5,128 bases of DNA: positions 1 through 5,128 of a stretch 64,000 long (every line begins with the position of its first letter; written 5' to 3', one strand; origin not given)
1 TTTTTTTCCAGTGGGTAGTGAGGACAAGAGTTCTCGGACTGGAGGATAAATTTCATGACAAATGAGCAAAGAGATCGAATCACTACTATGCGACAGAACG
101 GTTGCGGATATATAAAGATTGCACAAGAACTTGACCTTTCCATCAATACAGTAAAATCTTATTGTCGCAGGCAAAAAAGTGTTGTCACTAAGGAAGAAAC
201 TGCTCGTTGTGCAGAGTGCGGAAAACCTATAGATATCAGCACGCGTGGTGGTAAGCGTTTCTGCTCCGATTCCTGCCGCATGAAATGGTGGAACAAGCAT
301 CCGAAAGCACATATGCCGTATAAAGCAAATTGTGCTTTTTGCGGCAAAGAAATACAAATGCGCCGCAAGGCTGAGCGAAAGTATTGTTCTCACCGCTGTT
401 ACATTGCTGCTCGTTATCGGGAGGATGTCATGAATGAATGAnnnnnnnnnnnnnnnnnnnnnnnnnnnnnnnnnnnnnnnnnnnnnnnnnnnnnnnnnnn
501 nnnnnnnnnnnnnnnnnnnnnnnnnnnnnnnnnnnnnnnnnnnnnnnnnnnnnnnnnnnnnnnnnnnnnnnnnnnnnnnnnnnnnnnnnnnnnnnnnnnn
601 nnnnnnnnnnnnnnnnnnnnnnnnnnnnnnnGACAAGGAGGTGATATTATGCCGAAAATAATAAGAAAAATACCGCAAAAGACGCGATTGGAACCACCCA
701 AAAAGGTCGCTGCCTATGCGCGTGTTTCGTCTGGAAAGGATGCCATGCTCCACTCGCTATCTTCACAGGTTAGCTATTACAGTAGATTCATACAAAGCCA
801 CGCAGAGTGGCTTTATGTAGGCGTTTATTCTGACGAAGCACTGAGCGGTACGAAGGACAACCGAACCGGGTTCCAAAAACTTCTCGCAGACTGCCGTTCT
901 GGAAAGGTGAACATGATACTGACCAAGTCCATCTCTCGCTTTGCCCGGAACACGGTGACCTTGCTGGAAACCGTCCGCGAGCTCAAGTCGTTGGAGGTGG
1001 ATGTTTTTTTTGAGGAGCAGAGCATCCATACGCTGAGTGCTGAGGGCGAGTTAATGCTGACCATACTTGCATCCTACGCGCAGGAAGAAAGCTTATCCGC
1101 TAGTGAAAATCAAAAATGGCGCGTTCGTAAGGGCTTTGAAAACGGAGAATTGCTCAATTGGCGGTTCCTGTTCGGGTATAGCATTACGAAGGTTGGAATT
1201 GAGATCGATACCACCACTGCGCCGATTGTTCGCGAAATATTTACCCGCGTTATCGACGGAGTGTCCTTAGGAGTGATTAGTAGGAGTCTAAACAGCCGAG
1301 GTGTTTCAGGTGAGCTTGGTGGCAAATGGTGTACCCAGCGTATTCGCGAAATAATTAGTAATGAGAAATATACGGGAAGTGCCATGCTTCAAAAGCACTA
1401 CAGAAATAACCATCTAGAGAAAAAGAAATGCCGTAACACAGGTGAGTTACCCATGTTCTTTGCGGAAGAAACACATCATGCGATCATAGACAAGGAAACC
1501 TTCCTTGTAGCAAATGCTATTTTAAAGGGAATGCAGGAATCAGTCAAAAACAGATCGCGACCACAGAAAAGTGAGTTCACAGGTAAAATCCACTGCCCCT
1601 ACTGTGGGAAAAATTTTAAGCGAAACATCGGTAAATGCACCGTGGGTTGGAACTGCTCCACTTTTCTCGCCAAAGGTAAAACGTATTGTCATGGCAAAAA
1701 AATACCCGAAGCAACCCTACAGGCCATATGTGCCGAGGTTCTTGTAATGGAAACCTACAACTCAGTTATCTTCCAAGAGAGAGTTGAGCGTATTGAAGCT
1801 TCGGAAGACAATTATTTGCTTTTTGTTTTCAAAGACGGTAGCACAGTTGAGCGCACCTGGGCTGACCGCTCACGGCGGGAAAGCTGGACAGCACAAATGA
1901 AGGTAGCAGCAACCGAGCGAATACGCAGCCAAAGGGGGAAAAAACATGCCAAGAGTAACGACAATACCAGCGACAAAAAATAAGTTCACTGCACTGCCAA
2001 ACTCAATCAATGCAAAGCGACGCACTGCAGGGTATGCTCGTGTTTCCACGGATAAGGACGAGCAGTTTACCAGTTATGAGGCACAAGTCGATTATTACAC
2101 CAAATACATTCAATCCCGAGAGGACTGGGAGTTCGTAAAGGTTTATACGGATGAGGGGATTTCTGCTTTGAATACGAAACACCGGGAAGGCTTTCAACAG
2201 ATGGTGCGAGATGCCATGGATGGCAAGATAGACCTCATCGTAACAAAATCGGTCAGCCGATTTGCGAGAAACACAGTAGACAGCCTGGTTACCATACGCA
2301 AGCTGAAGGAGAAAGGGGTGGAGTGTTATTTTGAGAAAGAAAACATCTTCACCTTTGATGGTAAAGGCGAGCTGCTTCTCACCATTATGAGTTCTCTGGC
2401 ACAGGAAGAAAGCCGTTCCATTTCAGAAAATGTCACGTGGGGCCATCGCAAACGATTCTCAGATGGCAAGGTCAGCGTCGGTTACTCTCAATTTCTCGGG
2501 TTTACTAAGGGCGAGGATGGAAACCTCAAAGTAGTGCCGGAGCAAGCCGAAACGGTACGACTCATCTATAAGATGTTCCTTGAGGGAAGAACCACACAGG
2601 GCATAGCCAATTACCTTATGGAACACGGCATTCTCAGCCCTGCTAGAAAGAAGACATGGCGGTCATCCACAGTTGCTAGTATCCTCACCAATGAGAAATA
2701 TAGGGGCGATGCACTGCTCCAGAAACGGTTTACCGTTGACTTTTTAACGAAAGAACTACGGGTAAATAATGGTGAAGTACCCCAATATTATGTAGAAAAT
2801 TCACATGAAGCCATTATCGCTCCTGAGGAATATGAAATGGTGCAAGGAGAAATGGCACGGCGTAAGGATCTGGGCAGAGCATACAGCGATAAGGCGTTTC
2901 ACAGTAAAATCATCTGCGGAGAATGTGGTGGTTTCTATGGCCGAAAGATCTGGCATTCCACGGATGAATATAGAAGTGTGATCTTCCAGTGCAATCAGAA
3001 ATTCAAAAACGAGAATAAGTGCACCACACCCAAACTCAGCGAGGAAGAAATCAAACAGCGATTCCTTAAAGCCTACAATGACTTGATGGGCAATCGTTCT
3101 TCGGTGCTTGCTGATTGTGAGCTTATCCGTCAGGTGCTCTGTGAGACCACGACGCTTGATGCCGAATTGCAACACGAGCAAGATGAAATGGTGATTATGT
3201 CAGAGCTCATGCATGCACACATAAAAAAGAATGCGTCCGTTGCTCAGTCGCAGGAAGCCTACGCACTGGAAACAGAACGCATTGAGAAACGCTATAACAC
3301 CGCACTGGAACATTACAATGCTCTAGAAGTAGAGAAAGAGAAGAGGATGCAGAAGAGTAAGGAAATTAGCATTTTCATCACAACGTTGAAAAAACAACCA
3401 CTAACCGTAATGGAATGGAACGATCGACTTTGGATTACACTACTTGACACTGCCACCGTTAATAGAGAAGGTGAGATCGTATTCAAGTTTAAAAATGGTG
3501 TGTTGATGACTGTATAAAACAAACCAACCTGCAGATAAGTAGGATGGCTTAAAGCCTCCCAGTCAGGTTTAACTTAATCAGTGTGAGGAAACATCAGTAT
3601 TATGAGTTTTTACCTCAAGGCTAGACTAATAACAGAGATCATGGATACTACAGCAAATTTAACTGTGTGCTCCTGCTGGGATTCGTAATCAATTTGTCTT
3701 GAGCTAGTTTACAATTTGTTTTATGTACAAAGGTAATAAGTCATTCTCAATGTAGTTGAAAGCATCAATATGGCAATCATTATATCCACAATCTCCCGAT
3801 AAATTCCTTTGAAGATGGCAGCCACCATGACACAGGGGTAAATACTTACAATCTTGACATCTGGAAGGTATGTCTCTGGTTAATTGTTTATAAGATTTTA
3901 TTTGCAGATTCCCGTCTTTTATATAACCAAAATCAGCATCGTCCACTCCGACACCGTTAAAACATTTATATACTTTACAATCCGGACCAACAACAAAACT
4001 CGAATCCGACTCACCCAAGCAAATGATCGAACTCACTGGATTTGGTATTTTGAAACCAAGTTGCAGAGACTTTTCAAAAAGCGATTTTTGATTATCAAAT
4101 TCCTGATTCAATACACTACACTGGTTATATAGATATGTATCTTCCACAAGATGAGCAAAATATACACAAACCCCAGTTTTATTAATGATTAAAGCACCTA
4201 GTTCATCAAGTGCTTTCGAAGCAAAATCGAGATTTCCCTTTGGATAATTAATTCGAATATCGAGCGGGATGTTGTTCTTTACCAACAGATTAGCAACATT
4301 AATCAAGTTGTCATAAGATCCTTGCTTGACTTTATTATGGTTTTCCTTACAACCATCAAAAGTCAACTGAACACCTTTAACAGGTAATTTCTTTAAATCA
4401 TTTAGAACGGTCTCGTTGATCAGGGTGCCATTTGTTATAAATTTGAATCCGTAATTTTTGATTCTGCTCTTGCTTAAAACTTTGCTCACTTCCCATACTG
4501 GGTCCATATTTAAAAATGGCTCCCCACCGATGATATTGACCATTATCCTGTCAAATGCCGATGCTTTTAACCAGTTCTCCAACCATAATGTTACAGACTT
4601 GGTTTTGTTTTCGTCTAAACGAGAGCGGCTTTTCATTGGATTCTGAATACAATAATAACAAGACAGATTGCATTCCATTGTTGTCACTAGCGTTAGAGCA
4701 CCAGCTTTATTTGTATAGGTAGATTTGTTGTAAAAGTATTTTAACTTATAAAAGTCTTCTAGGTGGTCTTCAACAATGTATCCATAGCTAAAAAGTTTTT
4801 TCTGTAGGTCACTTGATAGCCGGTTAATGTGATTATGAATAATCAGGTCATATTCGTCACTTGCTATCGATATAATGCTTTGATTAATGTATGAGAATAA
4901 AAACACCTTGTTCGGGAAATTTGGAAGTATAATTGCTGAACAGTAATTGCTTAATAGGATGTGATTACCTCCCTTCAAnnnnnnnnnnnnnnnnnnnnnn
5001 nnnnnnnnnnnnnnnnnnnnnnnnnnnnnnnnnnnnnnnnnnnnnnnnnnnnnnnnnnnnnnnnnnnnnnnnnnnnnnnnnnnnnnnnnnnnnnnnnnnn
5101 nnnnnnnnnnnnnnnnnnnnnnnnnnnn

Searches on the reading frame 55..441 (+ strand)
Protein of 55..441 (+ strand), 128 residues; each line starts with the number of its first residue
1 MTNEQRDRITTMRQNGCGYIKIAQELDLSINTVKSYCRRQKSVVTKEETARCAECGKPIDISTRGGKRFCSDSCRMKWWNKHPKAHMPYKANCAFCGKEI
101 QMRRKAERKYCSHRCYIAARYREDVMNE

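Call 82: search_protein_families(library=ncbifam, proteins=[window:55-441:+], max_evalue=0.00001)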
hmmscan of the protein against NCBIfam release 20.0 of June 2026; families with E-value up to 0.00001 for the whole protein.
window:55-441:+ (128 aa): 0 families

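Call 97: search_protein_families(library=pfam, proteins=[window:55-441:+], max_evalue=0.05)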
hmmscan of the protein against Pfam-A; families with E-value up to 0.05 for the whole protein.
window:55-441:+ (128 aa): 17 families
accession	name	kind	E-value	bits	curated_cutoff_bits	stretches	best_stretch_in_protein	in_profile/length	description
PF09889.16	DUF2116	-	1.3e-05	25.5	26.8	1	52-84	6-34/59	Probable treble clef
PF13936.12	HTH_38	-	7.4e-05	22.8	27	1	1-39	5-43/44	Helix-turn-helix domain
PF10013.15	DUF2256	-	0.0014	19.2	25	1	84-115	2-37/40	Uncharacterized protein conserved in bacteria (DUF2256)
PF24461.1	DUF7576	-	0.0015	18.8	27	0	44-78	12-58/60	Family of unknown function (DUF7576)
PF24460.1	DUF7575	-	0.0015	18.3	28.5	0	47-60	1-14/28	Domain of unknown function (DUF7575)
PF03884.20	YacG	-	0.0019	18.3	25.5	0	92-116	2-27/52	DNA gyrase inhibitor YacG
PF08281.18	Sigma70_r4_2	-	0.0033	17.5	25.7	1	4-39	14-49/54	Sigma-70, region 4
PF15978.11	TnsD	-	0.0049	16.4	32.4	1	14-79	197-247/355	Tn7-like transposition protein D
PF04640.20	PLATZ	-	0.0072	17.3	25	0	38-76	44-79/79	PLATZ transcription factor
PF23392.1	DUF7101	-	0.0099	16.3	27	0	82-105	62-85/96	Domain of unknown function (DUF7101)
PF18439.7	zf_UBZ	-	0.011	15.8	25.6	0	49-63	2-16/32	Ubiquitin-Binding Zinc Finger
PF06056.18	Terminase_5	-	0.013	15.9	20.3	1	21-41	18-38/58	Putative ATPase subunit of terminase (gpP-like)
PF25787.1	HTH_SB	-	0.016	15.5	43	1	3-41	9-47/53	Sleeping Beauty transposase HTH domain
PF00196.25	GerE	-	0.02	14.9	23.5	1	15-39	16-40/57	Bacterial regulatory proteins, luxR family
PF25169.1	DUF7830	-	0.027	14.8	27.5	0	42-68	27-53/72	Domain of unknown function (DUF7830)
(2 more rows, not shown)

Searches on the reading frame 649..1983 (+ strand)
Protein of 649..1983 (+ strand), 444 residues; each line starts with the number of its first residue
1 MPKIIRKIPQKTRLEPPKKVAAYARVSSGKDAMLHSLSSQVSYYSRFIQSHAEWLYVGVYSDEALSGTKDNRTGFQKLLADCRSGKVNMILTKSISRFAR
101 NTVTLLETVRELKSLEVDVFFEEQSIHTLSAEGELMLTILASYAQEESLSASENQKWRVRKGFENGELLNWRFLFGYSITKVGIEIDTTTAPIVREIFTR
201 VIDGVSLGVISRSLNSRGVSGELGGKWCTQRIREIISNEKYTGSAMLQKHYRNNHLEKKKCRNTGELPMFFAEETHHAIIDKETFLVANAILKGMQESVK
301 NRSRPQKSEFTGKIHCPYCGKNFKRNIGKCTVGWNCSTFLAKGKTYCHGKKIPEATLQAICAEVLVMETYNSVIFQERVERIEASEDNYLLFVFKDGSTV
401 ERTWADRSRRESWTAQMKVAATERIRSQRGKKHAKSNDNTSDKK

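Call 51: find_encoding_contigs(protein=window:649-1983:+, flank=10000, max_places=8)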
Protein window:649-1983:+ (444 aa): 16 contigs read that carry it; 8 places shown.
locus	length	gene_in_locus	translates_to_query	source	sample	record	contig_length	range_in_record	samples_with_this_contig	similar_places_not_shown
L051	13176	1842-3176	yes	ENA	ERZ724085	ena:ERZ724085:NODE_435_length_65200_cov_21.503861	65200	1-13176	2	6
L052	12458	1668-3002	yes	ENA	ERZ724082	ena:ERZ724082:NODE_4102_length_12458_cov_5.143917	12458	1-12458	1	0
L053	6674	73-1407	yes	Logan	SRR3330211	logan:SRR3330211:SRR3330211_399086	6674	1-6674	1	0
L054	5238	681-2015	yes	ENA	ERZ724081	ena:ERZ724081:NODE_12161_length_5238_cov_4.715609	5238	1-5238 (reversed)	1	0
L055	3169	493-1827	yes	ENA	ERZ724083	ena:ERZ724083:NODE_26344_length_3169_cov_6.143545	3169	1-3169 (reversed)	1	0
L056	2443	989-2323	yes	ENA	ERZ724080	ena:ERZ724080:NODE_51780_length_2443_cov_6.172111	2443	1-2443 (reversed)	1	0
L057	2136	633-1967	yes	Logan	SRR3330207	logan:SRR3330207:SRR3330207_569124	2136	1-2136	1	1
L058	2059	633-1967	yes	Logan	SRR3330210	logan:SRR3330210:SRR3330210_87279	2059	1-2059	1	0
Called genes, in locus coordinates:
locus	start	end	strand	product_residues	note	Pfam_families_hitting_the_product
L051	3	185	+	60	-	?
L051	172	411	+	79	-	-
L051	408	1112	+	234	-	PF01510:Amidase_2, PF05036:SPOR (weak)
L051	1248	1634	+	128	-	PF09889:DUF2116 (faint)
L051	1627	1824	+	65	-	PF20612:SHOCT_2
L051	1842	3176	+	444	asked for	PF00239:Resolvase, PF07508:Recombinase, PF13408:Zn_ribbon_recom (weak)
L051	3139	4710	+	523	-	PF00239:Resolvase, PF07508:Recombinase, PF13408:Zn_ribbon_recom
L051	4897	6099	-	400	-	PF04055:Radical_SAM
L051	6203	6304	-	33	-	-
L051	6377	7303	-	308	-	PF01381:HTH_3, PF12844:HTH_19 (faint), PF13443:HTH_26, PF13560:HTH_31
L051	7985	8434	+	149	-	-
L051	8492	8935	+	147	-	-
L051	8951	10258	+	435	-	PF04055:Radical_SAM, PF13353:Fer4_12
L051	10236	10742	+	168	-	-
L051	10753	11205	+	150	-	-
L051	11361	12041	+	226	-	PF02463:SMC_N (faint), PF00005:ABC_tran, PF13304:AAA_21 (faint)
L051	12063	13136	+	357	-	-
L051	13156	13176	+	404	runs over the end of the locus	PF02687:FtsX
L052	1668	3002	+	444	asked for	PF00239:Resolvase, PF07508:Recombinase, PF13408:Zn_ribbon_recom (weak)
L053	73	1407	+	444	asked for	PF00239:Resolvase, PF07508:Recombinase, PF13408:Zn_ribbon_recom (weak)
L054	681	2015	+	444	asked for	PF00239:Resolvase, PF07508:Recombinase, PF13408:Zn_ribbon_recom (weak)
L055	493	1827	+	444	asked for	PF00239:Resolvase, PF07508:Recombinase, PF13408:Zn_ribbon_recom (weak)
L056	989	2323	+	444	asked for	PF00239:Resolvase, PF07508:Recombinase, PF13408:Zn_ribbon_recom (weak)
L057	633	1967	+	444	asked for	PF00239:Resolvase, PF07508:Recombinase, PF13408:Zn_ribbon_recom (weak)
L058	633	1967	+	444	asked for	PF00239:Resolvase, PF07508:Recombinase, PF13408:Zn_ribbon_recom (weak)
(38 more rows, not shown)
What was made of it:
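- The contigs found end within about 1.2 kb to its left (call 51), so linkage of this array to ssrA rests on relatives.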

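Call 73: search_protein_families(library=phrogs, proteins=[L051:408-1112:+, L051:172-411:+], max_evalue=0.001)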
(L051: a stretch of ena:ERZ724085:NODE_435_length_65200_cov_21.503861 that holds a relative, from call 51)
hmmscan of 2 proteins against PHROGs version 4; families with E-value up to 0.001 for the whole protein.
L051:408-1112:+ (234 aa): 15 families
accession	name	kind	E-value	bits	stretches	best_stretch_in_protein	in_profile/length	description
phrog_15001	-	lysis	1.5e-78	265.5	1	1-233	15-251/367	endolysin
phrog_5182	-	lysis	8.1e-37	128.5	1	3-202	11-207/321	endolysin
phrog_1794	-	lysis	1.1e-26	95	1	1-195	35-208/336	amidase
phrog_2338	-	lysis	1.6e-14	55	1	80-186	65-174/346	endolysin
phrog_833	-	lysis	1.2e-12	49.2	1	7-199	13-191/294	endolysin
phrog_1493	-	lysis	1.8e-11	44.8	1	83-196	78-181/394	endolysin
phrog_670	-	lysis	9.8e-11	42.2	1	80-149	153-225/596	endolysin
phrog_880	-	lysis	4.1e-10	40.6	1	19-198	190-348/435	endolysin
phrog_1110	-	lysis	5.3e-10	40.2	1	82-197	62-184/301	endolysin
phrog_9611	-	lysis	2.6e-09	38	1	69-150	58-141/246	endolysin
phrog_20388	-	lysis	2.1e-08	34.7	1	199-233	380-413/527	endolysin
phrog_3393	-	lysis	2.2e-07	32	1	21-197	23-193/342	endolysin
phrog_8164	-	lysis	3.7e-07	30.8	1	71-192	59-188/320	endolysin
phrog_7698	-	lysis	3.8e-06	27.9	1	88-226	69-202/316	endolysin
phrog_3088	-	lysis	3.9e-06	27.8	1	81-150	61-133/248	amidase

L051:172-411:+ (79 aa): 1 family
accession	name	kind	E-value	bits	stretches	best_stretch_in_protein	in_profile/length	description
phrog_297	-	lysis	2.7e-06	28.4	1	1-65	6-81/176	holin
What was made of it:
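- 649..3517 (+): Two adjacent large serine recombinase genes (444 and 523 aa) at the right end of a prophage-like segment; holin and endolysin genes lie just left of the window. Endolysin and holin are seen in L051 (call 73).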

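Call 82: search_protein_families(library=ncbifam, proteins=[window:649-1983:+], max_evalue=0.00001)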
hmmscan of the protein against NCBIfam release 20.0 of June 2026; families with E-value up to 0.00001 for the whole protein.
window:649-1983:+ (444 aa): 6 families
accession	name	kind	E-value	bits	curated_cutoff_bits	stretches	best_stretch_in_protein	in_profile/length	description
NF047343.1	SCCmet_CcrB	equivalog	7.4e-31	107.4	900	1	18-364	7-359/542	cassette chromosome recombinase CcrB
NF041201.1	recomb_XisF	equivalog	2.4e-29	102.6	375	1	22-371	3-359/465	fdxN element excision recombinase XisF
NF047347.1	SCCmet_CcrC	equivalog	2.2e-19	69.4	900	1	18-323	3-313/558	cassette chromosome recombinase CcrC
NF047344.1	SCCmet_CcrA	equivalog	9.4e-18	64.5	700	1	18-323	2-275/442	cassette chromosome recombinase CcrA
NF033518.0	transpos_IS607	equivalog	8e-12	45.1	110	1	10-143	46-174/187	IS607 family transposase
NF049883.1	resolv_YneB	equivalog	7.6e-07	28.8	175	1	20-141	2-121/211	YneB family resolvase-like protein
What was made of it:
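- Closest known: SCCmec and composite SCC islands at rlmH. Different: The window's recombinases score far below the CcrA and CcrB family cut-offs: 65-107 bits against 700-900 (call 82).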

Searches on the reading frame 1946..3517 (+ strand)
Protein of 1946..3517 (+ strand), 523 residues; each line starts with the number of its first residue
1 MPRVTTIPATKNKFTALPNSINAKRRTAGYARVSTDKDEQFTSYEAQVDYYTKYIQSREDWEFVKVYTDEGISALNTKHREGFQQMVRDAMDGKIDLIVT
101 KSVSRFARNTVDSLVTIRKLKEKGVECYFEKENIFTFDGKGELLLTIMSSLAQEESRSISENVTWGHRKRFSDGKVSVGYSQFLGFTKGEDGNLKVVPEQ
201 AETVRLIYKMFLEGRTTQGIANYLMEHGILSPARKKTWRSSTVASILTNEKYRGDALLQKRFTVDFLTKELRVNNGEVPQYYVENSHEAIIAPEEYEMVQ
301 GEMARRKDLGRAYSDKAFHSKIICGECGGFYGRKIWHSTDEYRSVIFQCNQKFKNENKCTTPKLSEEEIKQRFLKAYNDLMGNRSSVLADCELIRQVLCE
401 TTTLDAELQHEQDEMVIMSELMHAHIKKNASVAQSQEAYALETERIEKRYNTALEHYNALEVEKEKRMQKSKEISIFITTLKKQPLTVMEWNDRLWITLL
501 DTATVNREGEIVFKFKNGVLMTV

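Call 82: search_protein_families(library=ncbifam, proteins=[window:1946-3517:+], max_evalue=0.00001)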
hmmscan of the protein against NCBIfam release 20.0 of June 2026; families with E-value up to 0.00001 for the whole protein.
window:1946-3517:+ (523 aa): 6 families
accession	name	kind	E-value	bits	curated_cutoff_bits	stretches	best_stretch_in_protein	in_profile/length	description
NF047343.1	SCCmet_CcrB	equivalog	8.2e-29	100.6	900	1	24-306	6-282/542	cassette chromosome recombinase CcrB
NF041201.1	recomb_XisF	equivalog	1.6e-26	93.3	375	1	28-371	2-347/465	fdxN element excision recombinase XisF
NF047347.1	SCCmet_CcrC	equivalog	4.2e-21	75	900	1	24-329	2-311/558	cassette chromosome recombinase CcrC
NF047344.1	SCCmet_CcrA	equivalog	1.1e-19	70.9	700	1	26-441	3-383/442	cassette chromosome recombinase CcrA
NF033518.0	transpos_IS607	equivalog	2.1e-11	43.7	110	1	20-125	49-149/187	IS607 family transposase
NF049883.1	resolv_YneB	equivalog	4.4e-08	32.8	175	1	30-159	5-130/211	YneB family resolvase-like protein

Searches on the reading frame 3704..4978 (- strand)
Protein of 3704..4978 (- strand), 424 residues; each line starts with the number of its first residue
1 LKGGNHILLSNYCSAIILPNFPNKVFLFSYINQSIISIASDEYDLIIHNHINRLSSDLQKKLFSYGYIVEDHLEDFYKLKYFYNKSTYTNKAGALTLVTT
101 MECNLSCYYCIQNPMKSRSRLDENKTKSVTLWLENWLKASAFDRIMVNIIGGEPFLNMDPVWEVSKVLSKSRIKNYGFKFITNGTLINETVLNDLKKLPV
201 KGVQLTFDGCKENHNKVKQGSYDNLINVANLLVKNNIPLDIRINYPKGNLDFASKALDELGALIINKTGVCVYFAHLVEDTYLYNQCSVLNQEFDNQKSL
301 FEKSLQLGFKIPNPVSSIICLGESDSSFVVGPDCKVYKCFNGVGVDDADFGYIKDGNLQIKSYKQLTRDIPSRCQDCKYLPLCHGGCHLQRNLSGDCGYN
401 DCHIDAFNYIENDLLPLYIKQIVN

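Call 82: search_protein_families(library=ncbifam, proteins=[window:3704-4978:-], max_evalue=0.00001)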
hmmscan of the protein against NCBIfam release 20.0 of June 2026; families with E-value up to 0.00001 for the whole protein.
window:3704-4978:- (424 aa): 50 families (the best 25 are shown)
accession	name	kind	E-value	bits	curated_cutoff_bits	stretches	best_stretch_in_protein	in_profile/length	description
TIGR04280.1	geopep_mat_rSAM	hypoth_equivalog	4.2e-47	161.1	400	1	9-408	3-414/428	geopeptide radical SAM maturase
NF038107.1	rSAM_NF038107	equivalog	2.6e-45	155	600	1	15-388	7-401/444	Cys-every-fifth radical SAM/SPASM peptide maturase CefB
TIGR04463.1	rSAM_vs_C_rich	equivalog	6.1e-40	137.3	525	1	41-389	31-396/438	TIGR04463 family radical SAM/SPASM RiPP maturase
TIGR04334.1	rSAM_Clo7bot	equivalog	6.8e-38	130.4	600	1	31-404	29-420/440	radical SAM/SPASM domain Clo7bot peptide maturase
NF052473.1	rSAM_FlmE_OhkG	exception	1.1e-27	96.9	500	1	47-259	48-275/481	FlmE/OhkG family radical SAM/SPASM peptide maturase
NF047865.1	rSAM_PapB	equivalog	6.5e-25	88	340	1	93-390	3-319/330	PapB family radical SAM/SPASM ranthipeptide maturase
TIGR04068.1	rSAM_ocin_clost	equivalog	2.3e-19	69.6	500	1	22-231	8-231/462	Cys-rich peptide radical SAM maturase CcpM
TIGR04064.1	rSAM_nif11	equivalog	2.6e-17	62.7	518.7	1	48-232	35-224/459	nif11-like peptide radical SAM maturase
TIGR03974.1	rSAM_six_Cys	equivalog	7.7e-16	58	425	1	74-256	78-270/451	thioether cross-link-forming SCIFF peptide maturase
NF041298.1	rSAM_mat_DynA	equivalog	3.3e-15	55.9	450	1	100-389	8-323/356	dynobactin maturation radical SAM/SPASM protein DynA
TIGR03906.1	quino_hemo_SAM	equivalog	7.4e-15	54.5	453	1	94-252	95-263/467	quinohemoprotein amine dehydrogenase maturation protein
TIGR04250.1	SCM_rSAM_ScmE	equivalog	1.4e-13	50.5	400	1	99-270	9-171/358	SynChlorMet cassette radical SAM/SPASM protein ScmE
TIGR04054.1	rSAM_NirJ1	equivalog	1.4e-13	50.2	650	1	89-278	32-211/387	putative heme d1 biosynthesis radical SAM protein NirJ1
TIGR03962.1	mycofact_rSAM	equivalog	2.3e-13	50.1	265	1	95-248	14-161/339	mycofactocin radical SAM maturase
NF041707.1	rSAM_YhhB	equivalog_domain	3.2e-13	49.3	445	1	100-222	9-142/369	cyclophane-forming radical SAM/SPASM peptide maturase YhhB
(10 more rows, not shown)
